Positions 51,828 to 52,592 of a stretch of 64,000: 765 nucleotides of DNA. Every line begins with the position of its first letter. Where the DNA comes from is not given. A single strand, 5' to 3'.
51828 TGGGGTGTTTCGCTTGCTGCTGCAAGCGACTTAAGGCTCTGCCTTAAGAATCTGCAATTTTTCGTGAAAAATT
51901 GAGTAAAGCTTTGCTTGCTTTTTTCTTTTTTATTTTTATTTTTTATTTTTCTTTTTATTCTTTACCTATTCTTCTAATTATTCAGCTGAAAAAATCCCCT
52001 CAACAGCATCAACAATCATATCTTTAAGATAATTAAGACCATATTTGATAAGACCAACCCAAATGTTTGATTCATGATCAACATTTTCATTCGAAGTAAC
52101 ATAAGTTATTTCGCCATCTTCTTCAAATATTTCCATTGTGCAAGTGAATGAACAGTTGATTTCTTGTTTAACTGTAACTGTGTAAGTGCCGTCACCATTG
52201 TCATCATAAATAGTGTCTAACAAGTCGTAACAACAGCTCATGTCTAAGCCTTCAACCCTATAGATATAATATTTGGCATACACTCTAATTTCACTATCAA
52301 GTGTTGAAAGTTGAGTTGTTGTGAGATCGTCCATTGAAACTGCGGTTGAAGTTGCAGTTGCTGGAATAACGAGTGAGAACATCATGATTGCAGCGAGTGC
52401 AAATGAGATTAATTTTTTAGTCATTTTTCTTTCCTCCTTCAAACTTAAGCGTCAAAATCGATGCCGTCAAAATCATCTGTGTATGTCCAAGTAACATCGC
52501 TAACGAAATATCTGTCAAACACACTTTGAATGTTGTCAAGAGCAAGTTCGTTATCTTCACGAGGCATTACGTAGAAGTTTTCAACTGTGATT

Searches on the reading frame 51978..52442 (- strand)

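Call 31: search_protein_families(library=pfam, proteins=[window:51978-52442:-], max_evalue=0.01)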
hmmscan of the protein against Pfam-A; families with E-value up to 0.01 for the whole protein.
window:51978-52442:- (154 aa): 1 family
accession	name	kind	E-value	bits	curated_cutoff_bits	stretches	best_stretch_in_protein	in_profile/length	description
PF04879.21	Molybdop_Fe4S4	-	0.0049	17.3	22.7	1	96-119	10-33/55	Molybdopterin oxidoreductase Fe4S4 domain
